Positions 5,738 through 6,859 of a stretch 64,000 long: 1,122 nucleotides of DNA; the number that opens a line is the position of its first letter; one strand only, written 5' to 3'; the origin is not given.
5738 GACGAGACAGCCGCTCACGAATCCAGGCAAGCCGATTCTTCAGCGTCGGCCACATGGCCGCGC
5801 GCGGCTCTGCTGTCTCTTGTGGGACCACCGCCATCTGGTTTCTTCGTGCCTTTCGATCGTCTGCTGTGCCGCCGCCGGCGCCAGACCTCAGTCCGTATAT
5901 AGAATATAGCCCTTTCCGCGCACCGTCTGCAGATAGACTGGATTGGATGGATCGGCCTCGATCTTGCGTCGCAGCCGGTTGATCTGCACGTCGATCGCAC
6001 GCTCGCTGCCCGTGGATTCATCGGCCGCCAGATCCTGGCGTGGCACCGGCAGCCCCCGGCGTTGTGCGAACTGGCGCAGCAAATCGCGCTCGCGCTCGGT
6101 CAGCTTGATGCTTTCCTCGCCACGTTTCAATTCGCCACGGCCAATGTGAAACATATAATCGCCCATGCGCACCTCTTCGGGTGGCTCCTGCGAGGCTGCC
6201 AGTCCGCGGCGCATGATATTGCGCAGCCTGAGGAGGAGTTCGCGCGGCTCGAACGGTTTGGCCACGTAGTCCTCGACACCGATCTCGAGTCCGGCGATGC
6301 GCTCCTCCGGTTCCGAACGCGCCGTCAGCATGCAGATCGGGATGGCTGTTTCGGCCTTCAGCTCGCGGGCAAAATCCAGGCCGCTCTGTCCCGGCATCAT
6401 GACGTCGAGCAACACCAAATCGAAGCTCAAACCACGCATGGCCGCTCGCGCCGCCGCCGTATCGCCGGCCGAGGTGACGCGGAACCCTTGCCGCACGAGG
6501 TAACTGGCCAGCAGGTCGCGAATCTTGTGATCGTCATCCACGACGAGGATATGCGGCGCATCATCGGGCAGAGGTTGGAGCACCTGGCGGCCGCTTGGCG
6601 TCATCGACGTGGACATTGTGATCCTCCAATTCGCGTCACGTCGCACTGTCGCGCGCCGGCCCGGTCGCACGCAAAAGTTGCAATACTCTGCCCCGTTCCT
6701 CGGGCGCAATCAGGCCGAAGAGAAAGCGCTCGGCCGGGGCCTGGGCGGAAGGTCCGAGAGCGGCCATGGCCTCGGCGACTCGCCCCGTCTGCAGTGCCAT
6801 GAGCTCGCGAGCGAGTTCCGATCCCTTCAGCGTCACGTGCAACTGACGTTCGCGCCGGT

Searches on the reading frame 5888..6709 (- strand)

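Call 82: search_protein_families(library=pfam, proteins=[window:5888-6709:-], max_evalue=0.0001)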
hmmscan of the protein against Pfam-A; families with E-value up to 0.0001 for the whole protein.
window:5888-6709:- (273 aa): 2 families
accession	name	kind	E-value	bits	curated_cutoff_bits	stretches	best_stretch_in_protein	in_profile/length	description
PF00072.30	Response_reg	-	5.2e-28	97.9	30.2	1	54-162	1-110/111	Response regulator receiver domain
PF00486.34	Trans_reg_C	-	1.4e-17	63.9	26.2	1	199-270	2-77/77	Transcriptional regulatory protein, C terminal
